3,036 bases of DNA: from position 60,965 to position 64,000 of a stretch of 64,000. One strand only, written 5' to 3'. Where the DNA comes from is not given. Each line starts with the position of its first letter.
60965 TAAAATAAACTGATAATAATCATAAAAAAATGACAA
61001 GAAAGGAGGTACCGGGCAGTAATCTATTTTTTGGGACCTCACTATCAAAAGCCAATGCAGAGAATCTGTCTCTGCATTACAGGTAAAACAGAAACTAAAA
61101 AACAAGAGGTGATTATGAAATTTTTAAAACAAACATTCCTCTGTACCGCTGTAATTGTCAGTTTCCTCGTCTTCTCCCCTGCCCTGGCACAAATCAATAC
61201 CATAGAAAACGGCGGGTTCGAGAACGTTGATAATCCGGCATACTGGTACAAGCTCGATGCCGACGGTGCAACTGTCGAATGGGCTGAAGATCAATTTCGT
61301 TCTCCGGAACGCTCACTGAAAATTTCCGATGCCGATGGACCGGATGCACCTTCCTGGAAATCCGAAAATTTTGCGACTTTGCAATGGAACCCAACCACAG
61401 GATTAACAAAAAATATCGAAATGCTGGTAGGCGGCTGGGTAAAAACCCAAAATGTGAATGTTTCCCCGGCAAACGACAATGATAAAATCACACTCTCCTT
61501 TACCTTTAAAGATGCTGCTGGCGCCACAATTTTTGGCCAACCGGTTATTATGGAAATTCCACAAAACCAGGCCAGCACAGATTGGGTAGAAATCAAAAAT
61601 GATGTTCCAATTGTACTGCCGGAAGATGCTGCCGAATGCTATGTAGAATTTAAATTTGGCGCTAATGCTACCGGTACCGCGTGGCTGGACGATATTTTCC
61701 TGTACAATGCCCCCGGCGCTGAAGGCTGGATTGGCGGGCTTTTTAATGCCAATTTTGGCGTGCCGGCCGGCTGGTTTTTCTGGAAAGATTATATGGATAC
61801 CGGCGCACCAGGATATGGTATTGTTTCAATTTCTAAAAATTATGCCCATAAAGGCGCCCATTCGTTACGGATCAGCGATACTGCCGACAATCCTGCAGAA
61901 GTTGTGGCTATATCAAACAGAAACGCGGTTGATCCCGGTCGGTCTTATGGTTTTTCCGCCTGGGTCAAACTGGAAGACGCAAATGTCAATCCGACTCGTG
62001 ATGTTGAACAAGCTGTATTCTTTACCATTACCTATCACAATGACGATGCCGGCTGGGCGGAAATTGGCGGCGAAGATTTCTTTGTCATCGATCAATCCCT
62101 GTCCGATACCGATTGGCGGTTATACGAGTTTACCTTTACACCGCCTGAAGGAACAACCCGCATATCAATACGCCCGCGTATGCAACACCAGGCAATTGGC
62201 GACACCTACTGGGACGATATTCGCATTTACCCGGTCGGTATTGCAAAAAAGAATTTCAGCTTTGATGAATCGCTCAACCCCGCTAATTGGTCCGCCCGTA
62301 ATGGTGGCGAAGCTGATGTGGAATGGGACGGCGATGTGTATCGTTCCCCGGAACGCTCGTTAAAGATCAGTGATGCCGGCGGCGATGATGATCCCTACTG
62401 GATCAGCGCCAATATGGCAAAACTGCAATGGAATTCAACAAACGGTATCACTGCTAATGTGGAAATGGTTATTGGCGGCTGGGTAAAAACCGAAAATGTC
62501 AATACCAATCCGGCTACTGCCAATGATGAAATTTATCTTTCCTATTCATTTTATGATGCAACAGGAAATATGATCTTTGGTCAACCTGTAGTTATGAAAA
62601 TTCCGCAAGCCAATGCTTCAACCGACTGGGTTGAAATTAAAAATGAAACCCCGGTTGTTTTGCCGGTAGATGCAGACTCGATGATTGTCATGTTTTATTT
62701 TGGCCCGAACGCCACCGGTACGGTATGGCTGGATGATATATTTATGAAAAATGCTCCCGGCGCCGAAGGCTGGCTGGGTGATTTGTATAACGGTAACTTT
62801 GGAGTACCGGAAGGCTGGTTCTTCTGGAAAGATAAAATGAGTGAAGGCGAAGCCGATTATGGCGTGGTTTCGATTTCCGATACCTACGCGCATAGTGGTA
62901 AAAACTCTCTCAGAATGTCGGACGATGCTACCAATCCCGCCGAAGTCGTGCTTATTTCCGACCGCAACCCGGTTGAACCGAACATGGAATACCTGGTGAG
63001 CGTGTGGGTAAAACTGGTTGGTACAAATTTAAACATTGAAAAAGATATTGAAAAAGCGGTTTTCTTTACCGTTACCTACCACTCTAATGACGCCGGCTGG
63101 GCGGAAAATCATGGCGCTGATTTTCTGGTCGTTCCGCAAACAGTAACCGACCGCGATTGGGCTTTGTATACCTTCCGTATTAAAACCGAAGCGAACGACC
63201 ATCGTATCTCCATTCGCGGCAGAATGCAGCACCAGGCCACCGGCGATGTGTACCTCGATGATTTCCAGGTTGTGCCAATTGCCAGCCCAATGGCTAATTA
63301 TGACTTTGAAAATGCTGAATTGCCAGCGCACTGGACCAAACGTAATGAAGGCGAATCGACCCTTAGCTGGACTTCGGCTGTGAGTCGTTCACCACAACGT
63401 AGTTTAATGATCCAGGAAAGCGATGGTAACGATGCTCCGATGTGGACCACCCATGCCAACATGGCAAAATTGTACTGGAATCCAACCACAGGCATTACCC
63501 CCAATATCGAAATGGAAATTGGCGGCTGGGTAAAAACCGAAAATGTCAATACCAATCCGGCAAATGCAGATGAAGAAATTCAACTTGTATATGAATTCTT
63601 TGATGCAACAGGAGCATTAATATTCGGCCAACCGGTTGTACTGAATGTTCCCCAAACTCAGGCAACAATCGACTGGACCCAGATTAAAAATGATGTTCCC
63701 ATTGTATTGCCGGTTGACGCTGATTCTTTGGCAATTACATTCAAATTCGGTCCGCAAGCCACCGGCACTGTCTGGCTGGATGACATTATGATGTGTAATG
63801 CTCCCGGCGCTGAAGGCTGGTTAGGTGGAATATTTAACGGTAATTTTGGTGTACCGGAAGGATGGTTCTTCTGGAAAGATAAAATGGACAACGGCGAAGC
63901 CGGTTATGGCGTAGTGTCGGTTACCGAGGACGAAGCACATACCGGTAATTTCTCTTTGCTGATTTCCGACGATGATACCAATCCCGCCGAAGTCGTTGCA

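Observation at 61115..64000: Giant open-ended secreted protein composed of tandem ~350-aa units, each a pair of CBM-like beta-sandwich domains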

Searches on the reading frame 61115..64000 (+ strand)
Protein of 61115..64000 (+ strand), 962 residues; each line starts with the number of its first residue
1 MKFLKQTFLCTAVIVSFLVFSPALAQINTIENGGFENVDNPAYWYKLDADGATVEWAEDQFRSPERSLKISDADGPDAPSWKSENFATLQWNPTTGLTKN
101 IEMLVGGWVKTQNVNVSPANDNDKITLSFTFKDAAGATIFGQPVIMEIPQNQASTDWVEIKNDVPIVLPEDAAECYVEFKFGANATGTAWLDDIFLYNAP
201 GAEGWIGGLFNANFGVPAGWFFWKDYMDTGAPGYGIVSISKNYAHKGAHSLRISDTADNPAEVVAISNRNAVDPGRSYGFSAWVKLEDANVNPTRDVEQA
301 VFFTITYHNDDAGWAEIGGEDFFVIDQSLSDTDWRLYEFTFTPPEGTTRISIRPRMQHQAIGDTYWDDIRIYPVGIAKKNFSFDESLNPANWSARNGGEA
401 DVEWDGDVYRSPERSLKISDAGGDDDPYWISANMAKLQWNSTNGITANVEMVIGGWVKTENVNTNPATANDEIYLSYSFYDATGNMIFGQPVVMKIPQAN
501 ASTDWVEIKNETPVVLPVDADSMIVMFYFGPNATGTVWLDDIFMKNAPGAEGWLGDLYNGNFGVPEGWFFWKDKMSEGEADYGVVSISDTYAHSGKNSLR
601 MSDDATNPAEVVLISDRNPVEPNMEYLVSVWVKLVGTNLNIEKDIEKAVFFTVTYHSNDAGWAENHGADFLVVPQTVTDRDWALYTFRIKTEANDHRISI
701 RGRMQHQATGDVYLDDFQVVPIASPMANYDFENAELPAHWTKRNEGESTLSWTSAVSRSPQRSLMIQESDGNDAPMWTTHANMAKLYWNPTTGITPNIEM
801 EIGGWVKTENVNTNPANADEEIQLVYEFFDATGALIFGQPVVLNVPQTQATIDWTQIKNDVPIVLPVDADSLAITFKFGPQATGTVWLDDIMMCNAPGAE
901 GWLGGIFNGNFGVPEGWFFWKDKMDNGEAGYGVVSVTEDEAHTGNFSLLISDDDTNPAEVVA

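Call 4: search_protein_families(library=pfam, proteins=[window:61115-64000:+], max_evalue=1)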
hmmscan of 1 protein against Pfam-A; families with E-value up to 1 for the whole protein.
window:61115-64000:+ (962 aa): 6 families
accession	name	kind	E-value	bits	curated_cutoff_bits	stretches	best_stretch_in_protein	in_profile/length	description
PF02018.23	CBM_4_9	-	2.1e-23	83.6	25.9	2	211-350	6-125/136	Carbohydrate binding domain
PF02369.22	Big_1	-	3.2e-07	30.8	34.9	2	114-153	8-47/93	Bacterial Ig-like domain (group 1)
PF21340.4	Polysacc_lyase-like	-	0.0017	18.1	27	1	582-633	21-70/209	Cip1-like, core domain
PF08410.15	DUF1737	-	0.025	14.9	24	0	476-493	34-51/53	Domain of unknown function (DUF1737)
PF14347.11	DUF4399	-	0.099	13.5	28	0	929-959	6-36/91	Domain of unknown function (DUF4399)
PF16841.11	CBM60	-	0.15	13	28.2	0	675-701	28-54/91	Ca-dependent carbohydrate-binding module xylan-binding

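Call 5: search_protein_families(library=ncbifam, proteins=[window:61115-64000:+], max_evalue=1)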
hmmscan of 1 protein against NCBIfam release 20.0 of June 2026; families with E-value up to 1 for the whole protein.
window:61115-64000:+ (962 aa): 2 families
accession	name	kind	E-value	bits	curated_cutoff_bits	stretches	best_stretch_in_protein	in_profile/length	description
NF002020.0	PRK00823.1-5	equivalog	0.026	14.6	146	0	119-173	33-87/111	4a-hydroxytetrahydrobiopterin dehydratase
NF002018.0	PRK00823.1-3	equivalog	0.048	13.7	108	0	119-169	24-74/98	4a-hydroxytetrahydrobiopterin dehydratase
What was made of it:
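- Tried and rejected: (2) NCBIfam on the fragment gave no meaningful hit (call 5).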

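Call 10: find_homologous_proteins(query=window:61115-64000:+)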
Query window:61115-64000:+ (962 aa): 59 proteins with E <= 0.001 among 8000 candidates.
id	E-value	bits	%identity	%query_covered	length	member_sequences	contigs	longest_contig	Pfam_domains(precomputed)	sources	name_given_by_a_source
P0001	0.0e+0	1913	70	99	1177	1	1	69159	PF18962.8,PF02018.24,PF13860.13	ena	-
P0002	0.0e+0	1733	65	100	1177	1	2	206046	PF02018.24,PF04663.19,PF13860.13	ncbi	-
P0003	0.0e+0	1725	72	98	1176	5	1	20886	PF13585.13,PF02018.24,PF13860.13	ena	-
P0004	0.0e+0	1722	70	98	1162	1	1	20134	PF02018.24,PF13860.13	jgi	jgi:hypothetical protein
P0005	0.0e+0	1717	70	100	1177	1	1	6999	PF02369.23,PF02018.24,PF13860.13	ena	-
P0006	0.0e+0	1693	69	100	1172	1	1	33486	PF13585.13,PF18962.8,PF19106.6,PF02018.24,PF13860.13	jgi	jgi:hypothetical protein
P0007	0.0e+0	1678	64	100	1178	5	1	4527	PF18962.8,PF02018.24,PF13860.13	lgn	-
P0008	0.0e+0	1655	68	99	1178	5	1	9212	PF20803.3,PF05317.17,PF18962.8,PF02018.24,PF13860.13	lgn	-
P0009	0.0e+0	1637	66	100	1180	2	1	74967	PF02018.24,PF13860.13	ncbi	-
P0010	0.0e+0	1633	68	100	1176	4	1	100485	PF13585.13,PF18962.8,PF02018.24,PF13860.13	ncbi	-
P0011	0.0e+0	1631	67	100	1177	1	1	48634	PF02018.24,PF13860.13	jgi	-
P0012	0.0e+0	1629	64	100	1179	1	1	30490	PF18962.8,PF02018.24,PF13860.13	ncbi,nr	ncbi:MAG: hypothetical protein ALAOOOJD_03804 [bacterium]|nr:hypothetical protein [bacterium]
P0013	0.0e+0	1624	63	99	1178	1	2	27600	PF18962.8,PF02018.24,PF13860.13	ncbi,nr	ncbi:MAG: carbohydrate binding domain-containing protein [candidate division KSB1 bacterium]|nr:carb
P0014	0.0e+0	1624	68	100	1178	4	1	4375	PF05317.17,PF18962.8,PF02018.24,PF13860.13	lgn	-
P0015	0.0e+0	1618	67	100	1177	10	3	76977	PF18962.8,PF02018.24,PF13860.13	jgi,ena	-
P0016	0.0e+0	1616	67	100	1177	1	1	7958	PF02018.24,PF13860.13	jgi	jgi:hypothetical protein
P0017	0.0e+0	1615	63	98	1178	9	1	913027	PF18962.8,PF02018.24,PF13860.13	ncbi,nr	ncbi:carbohydrate binding domain-containing protein [bacterium]|nr:carbohydrate binding domain-conta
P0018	0.0e+0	1612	66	100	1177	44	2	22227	PF02018.24,PF13860.13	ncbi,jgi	-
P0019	0.0e+0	1602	66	100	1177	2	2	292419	PF02018.24,PF13860.13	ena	-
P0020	0.0e+0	1592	61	100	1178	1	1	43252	PF18962.8,PF02018.24,PF13860.13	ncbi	-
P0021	0.0e+0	1592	63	100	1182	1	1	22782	PF18962.8,PF02018.24,PF13860.13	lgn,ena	-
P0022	0.0e+0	1589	62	100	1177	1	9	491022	PF18962.8,PF02018.24,PF13860.13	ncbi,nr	ncbi:MAG: carbohydrate binding domain-containing protein [candidate division KSB1 bacterium]|nr:carb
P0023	0.0e+0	1578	61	100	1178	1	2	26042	PF18962.8,PF02018.24,PF13860.13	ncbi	ncbi:MAG: carbohydrate binding domain-containing protein [bacterium]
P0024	0.0e+0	1574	61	98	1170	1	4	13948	PF13585.13,PF18962.8,PF02018.24,PF13860.13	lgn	-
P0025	0.0e+0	1557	62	86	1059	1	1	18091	PF18962.8,PF02018.24,PF13860.13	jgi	-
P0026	0.0e+0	1527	60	97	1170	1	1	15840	PF18962.8,PF02018.24,PF13860.13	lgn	-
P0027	0.0e+0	1391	70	73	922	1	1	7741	PF02018.24,PF13860.13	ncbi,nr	ncbi:carbohydrate binding domain-containing protein, partial [candidate division KSB1 bacterium]|nr:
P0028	0.0e+0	1268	60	74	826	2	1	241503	PF18962.8,PF02018.24,PF13860.13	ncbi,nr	ncbi:MAG: carbohydrate binding domain-containing protein [candidate division KSB1 bacterium]|nr:carb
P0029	1.3e-265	902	66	62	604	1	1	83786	PF02018.24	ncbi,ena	-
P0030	1.1e-218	747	63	49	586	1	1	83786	PF02018.24,PF13860.13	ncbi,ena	-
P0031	2.3e-149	518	40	75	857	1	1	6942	PF18962.8,PF13860.13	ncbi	-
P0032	1.6e-142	495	34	73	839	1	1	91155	PF13585.13,PF13860.13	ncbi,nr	ncbi:T9SS type A sorting domain-containing protein [Candidatus Marinimicrobia bacterium MT.SAG.2]|nr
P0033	2.9e-128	448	33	75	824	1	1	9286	PF13585.13,PF02018.24,PF13860.13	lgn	-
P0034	1.3e-109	386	32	99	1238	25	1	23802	PF18962.8,PF13860.13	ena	-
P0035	4.1e-105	371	32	97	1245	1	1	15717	PF13585.13,PF18962.8,PF13860.13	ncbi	-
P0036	4.3e-105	371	31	96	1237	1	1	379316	PF18962.8,PF13860.13,PF08300.19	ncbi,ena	-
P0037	3.8e-103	365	33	77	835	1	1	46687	PF18962.8,PF02018.24,PF13860.13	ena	-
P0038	3.5e-102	361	32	98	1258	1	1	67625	PF18962.8,PF13860.13,PF18390.8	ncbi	-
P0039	2.3e-95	339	33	75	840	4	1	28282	PF13585.13,PF18962.8,PF13860.13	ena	-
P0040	2.8e-95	339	35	74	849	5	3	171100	PF18962.8,PF02018.24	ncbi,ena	-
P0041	1.3e-94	336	33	59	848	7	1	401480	PF18962.8,PF13860.13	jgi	-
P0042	1.2e-93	333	35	75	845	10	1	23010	PF13585.13,PF18962.8,PF13860.13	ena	-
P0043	3.7e-90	322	33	74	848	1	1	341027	PF18962.8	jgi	jgi:hypothetical protein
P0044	2.7e-88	315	32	74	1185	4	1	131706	PF18962.8,PF13860.13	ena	-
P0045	2.5e-76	276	31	75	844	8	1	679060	PF18962.8,PF02018.24,PF13860.13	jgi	jgi:hypothetical protein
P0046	1.2e-70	257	31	77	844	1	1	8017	PF18962.8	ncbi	-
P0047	7.7e-70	254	31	75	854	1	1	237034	PF18962.8,PF13860.13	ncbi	-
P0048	1.0e-69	254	30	74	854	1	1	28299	PF18962.8,PF13860.13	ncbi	-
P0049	1.4e-64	237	32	59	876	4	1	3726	PF18962.8,PF13860.13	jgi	jgi:hypothetical protein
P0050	2.7e-64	236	33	60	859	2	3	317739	PF18962.8,PF13860.13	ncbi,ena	-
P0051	4.8e-64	235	33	59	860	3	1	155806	PF14813.12,PF18962.8,PF13860.13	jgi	-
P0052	4.7e-60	222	29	75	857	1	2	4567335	PF18962.8,PF13860.13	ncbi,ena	ncbi:MAG TPA: T9SS type A sorting domain-containing protein [Candidatus Kryptonia bacterium]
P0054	1.4e-52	197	33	48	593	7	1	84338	PF18962.8,PF13860.13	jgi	jgi:hypothetical protein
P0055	3.9e-43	166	30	60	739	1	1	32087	PF13585.13,PF18962.8,PF13860.13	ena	-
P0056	3.2e-40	156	29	54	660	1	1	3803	PF18962.8,PF13860.13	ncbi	ncbi:MAG: FlgD immunoglobulin-like domain containing protein, partial [Ignavibacteriaceae bacterium]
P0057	3.9e-6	43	23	57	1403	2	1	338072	PF06452.17,PF02018.24,PF02449.22,PF22637.3,PF08532.17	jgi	-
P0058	5.0e-6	43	27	22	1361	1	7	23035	PF02018.24,PF22637.3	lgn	-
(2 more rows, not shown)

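Call 11: find_related_loci(query=window:61115-64000:+, collection=genome_contigs, flank=10000)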
Query window:61115-64000:+ (962 aa) in genome_contigs; peptide patterns used: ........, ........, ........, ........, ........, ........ (x = any residue, [..] = any of these).
26 stretches matched a pattern; 15 encode a relative of the query (tblastn E <= 1e-3); 13 distinct loci.
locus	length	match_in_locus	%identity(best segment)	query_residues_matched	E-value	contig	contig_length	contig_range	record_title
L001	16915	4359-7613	71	5-962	0e+0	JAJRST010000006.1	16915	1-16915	MAG: bacterium isolate Dive96_bin1.135 k141_45481, whole genome shotgun sequence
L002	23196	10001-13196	70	1-962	0e+0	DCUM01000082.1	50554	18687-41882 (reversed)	MAG TPA_asm: bacterium UBA2214 isolate UBA2214 UBA2214_contig_8073, whole genome shotgun sequence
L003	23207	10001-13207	67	1-962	0e+0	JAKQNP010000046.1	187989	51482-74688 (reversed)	MAG: bacterium isolate USDV_metabat.15 k141_1910564, whole genome shotgun sequence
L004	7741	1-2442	70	31-962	0e+0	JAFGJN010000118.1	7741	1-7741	MAG: candidate division KSB1 bacterium isolate Zod_Metabat.28 k87_3937418, whole genome shotgun sequence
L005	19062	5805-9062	66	1-962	0e+0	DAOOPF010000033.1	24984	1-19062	MAG TPA_asm: bacterium isolate AMR_MDS_2604 NODE_2395_length_24984_cov_14.866100, whole genome shotgun sequence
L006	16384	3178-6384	65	1-962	0e+0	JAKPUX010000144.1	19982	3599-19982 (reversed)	MAG: bacterium isolate USPA_maxbin.129 k141_576703, whole genome shotgun sequence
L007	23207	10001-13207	67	1-962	0e+0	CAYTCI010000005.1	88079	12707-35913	MAG TPA_asm: uncultured Cytophagia bacterium isolate SRP220891_co4_34 genome assembly, contig: NODE_309_length_88079_cov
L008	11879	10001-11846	65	4-962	0e+0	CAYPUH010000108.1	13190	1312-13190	MAG TPA_asm: uncultured Cytophagia bacterium isolate binchicken_co15_103 genome assembly, contig: NODE_3110_length_13190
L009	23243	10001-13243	66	1-962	0e+0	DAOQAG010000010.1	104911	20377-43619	MAG TPA_asm: bacterium isolate AMR_MDS_1268 NODE_103_length_104911_cov_8.552062, whole genome shotgun sequence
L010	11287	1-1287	60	30-962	4e-167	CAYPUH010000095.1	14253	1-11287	MAG TPA_asm: uncultured Cytophagia bacterium isolate binchicken_co15_103 genome assembly, contig: NODE_2697_length_14253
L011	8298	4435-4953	28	9-893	7e-9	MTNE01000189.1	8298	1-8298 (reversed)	MAG: Thermoplasmatales archaeon JdFR-43 JGI24020J35080_1002475, whole genome shotgun sequence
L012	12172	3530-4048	27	9-196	1e-8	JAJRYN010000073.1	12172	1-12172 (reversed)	MAG: archaeon isolate Dive96_bin3.341 k141_2493111, whole genome shotgun sequence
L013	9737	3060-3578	27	9-893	3e-8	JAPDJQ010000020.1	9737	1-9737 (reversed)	MAG: Thermoplasmatota archaeon isolate S5B3_HD70 c_000000001592, whole genome shotgun sequence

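Call 32: search_protein_families(library=pfam, proteins=[L003:13599-16340:+, L003:16365-19538:+, L003:19591-20622:+, L003:20641-21672:+, L003:3759-5117:+, L003:916-2847:-, L003:5638-8229:+], max_evalue=0.00001)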
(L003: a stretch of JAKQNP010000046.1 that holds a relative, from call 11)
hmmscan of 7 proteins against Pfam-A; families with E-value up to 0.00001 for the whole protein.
L003:13599-16340:+ (913 aa): 4 families
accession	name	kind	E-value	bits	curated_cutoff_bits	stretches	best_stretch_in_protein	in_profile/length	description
PF00593.30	TonB_dep_Rec_b-barrel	-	2.4e-33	117.1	27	1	388-855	44-436/436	TonB dependent receptor-like, beta-barrel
PF13715.12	CarbopepD_reg_2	-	5e-18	65.4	32.2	1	37-124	1-87/88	CarboxypepD_reg-like domain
PF13620.12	CarboxypepD_reg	-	1.9e-17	63.8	32.3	1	37-113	2-81/82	Carboxypeptidase regulatory-like domain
PF07715.20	Plug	-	9.6e-07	29.7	23.9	1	136-227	4-107/107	TonB-dependent Receptor Plug Domain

L003:16365-19538:+ (1057 aa): 0 families

L003:19591-20622:+ (343 aa): 2 families
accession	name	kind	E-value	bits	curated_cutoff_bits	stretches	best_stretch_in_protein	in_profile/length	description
PF19572.5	PorV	-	1e-12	48.6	27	1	30-178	7-158/243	Type IX secretion system protein PorV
PF03687.19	UPF0164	-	2.7e-06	26.9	21.4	1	23-137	28-142/325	Uncharacterised protein family (UPF0164)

L003:20641-21672:+ (343 aa): 2 families
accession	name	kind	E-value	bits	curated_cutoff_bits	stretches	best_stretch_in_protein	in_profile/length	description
PF08240.17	ADH_N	-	2e-28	99.1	23.5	1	24-129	2-101/104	Alcohol dehydrogenase GroES-like domain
PF00107.32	ADH_zinc_N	-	4e-16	59.6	31.8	1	169-295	2-128/129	Zinc-binding dehydrogenase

L003:3759-5117:+ (452 aa): 1 family
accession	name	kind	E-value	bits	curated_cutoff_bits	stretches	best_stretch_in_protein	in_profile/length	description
PF01554.23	MatE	-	3.4e-49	167.1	24.9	2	31-189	3-161/161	MatE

L003:916-2847:- (643 aa): 0 families

L003:5638-8229:+ (863 aa): 4 families
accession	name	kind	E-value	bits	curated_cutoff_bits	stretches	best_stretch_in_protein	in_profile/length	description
PF22666.2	Glyco_hydro_2_N2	-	4.4e-48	163.9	27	1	47-206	7-167/167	Glycosyl hydrolase 2 galactose-binding domain-like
PF00703.27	Glyco_hydro_2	-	3.1e-11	44.4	23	1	222-331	7-109/109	Glycosyl hydrolases family 2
PF17753.7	Ig_mannosidase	-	2.6e-08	33.9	22.6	1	801-848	13-60/81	Ig-fold domain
PF17786.7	Mannosidase_ig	-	3e-07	31.3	23.4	1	702-785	2-91/91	Mannosidase Ig/CBM-like domain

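Call 38: search_protein_families(library=ncbifam, proteins=[L003:13599-16340:+, L003:16365-19538:+, L003:19591-20622:+, P0001], max_evalue=0.001)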
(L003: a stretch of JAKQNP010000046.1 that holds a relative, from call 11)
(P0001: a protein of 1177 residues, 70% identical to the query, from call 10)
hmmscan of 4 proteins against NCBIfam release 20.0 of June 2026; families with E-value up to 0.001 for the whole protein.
L003:13599-16340:+ (913 aa): 16 families
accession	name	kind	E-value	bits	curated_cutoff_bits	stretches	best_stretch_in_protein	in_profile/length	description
TIGR01786.1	TonB-hemlactrns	subfamily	1.5e-20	73.1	323.75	1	388-869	272-697/719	TonB-dependent hemoglobin/transferrin/lactoferrin family receptor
TIGR01785.1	TonB-hemin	subfamily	5.9e-20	71.3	316.85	1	144-870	25-667/677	TonB-dependent heme/hemoglobin receptor family protein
TIGR04056.1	OMP_RagA_SusC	subfamily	3.5e-16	58.7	368.25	1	36-164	2-121/981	SusC/RagA family TonB-linked outer membrane protein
NF052345.1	S_layer_anammox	exception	1e-12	46.3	1400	1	26-155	1304-1428/1596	Kustd1514 family S-layer glycoprotein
NF010048.1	PRK13524.1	subfamily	1.4e-10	40.3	493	1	201-248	143-191/744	FepA family TonB-dependent siderophore receptor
NF010038.0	PRK13513.1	equivalog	2e-08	33.3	942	1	641-867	429-644/659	ligand-gated channel protein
NF041535.1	TonB_rec_PqqU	equivalog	1e-07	30.7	1200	1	200-255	97-152/676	TonB-dependent receptor PqqU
NF010010.0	PRK13483.1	equivalog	1.8e-06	26.3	927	0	653-865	446-643/660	ligand-gated channel protein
NF049947.1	TonB_dep_PCPU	exception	3.2e-06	25.6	800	0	546-748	386-574/685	TonB-dependent receptor, PCPU motif-type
NF010012.0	PRK13486.1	equivalog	3.3e-06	25.8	924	0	653-784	461-586/696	TonB-dependent receptor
NF007478.2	PRK10064.1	equivalog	6.5e-06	24.7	745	1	132-244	39-169/663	catecholate siderophore receptor CirA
NF010051.0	PRK13528.1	subfamily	1.5e-05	23.4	583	0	201-247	139-186/727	FepA family TonB-dependent siderophore receptor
NF010011.0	PRK13484.1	equivalog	2.4e-05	22.8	1197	0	655-754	463-565/682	IreA family TonB-dependent siderophore receptor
NF049944.1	TonB_dep_PUIUD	equivalog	4e-05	22.1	850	0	546-746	393-572/686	TonB-dependent receptor, PUIUD motif-type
NF053590.1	TonB_dep_TOL0244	equivalog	4.3e-05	22.3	645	0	656-729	406-476/604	TOL_0244 family TonB-dependent receptor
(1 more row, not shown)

L003:16365-19538:+ (1057 aa): 0 families

L003:19591-20622:+ (343 aa): 4 families
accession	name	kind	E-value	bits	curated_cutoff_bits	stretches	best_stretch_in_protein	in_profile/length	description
NF033709.1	PorV_fam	subfamily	3.6e-67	227.3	90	1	34-343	2-326/326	PorV/PorQ family protein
NF052325.1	PorVQ2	equivalog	3.9e-29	101.7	325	1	32-193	23-193/354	putative type IX sorting system protein PorV2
NF033711.1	T9SS_PorQ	equivalog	1.8e-25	89.7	220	1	15-202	11-191/335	type IX secretion system protein PorQ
NF033710.1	T9SS_OM_PorV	equivalog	2.4e-25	89.5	250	1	14-201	4-207/367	type IX secretion system outer membrane channel protein PorV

P0001 (1177 aa): 3 families
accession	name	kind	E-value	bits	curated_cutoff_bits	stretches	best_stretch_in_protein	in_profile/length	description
NF033675.1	NTTRR-F1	subfamily_domain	3.9e-12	46.6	70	0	237-372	24-153/155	NTTRR-F1 domain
TIGR04183.1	Por_Secre_tail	domain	1.4e-07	31.4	23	1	1094-1173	2-69/72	T9SS type A sorting domain-containing protein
NF005176.1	PRK06655.1-1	equivalog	1.5e-06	28.3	230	1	1109-1166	94-151/197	flagellar hook assembly protein FlgD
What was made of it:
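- On T9SS type-A cargo: Orthologue P0001 passes TIGR04183 (31.4 bits against a cutoff of 23, call 38).
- On Bacteroidota-type PUL: It does have CarboxypepD_reg, Plug and barrel domains (calls 32, 38).
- Closest known: T9SS type-A cargo anchored through PorV-family barrels. Same: It has a C-terminal sorting domain (in orthologues), and a PorV/PorQ-family barrel is encoded in the same operon-like cassette (calls 32, 38).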

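Call 51: find_encoding_contigs(protein=P0052, flank=10000, max_places=1)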
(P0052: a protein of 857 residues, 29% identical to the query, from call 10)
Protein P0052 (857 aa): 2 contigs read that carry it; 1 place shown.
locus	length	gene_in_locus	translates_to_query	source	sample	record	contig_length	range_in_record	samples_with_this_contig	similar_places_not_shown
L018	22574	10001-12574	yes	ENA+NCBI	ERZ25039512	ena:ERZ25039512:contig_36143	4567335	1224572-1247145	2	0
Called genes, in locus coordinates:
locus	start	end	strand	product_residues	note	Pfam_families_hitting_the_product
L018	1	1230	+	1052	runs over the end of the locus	PF18962:Por_Secre_tail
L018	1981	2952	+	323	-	PF00365:PFK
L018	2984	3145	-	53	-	-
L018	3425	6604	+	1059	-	PF22352:K319L-like_PKD (faint), PF00801:PKD (faint), PF17963:Big_9 (weak), PF18911:PKD_4 (faint), PF07953:Toxin_R_bind_N, PF13385:Laminin_G_3, PF18962:Por_Secre_tail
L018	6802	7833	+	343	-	PF00356:LacI, PF00532:Peripla_BP_1, PF13407:Peripla_BP_4, PF13377:Peripla_BP_3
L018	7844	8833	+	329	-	PF08240:ADH_N, PF16912:Glu_dehyd_C, PF00107:ADH_zinc_N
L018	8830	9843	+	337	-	PF00294:PfkB, PF08543:Phos_pyr_kin (faint)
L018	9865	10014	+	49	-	-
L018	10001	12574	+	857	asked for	PF13860:FlgD_ig, PF18962:Por_Secre_tail (weak)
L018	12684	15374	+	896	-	PF13620:CarboxypepD_reg, PF13715:CarbopepD_reg_2, PF00593:TonB_dep_Rec_b-barrel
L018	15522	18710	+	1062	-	-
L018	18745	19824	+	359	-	PF19572:PorV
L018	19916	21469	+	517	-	PF13145:Rotamase_2 (faint)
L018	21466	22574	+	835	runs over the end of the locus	PF17167:Glyco_hydro_94 (weak), PF22422:MGH1-like_GH (weak), PF06202:GDE_C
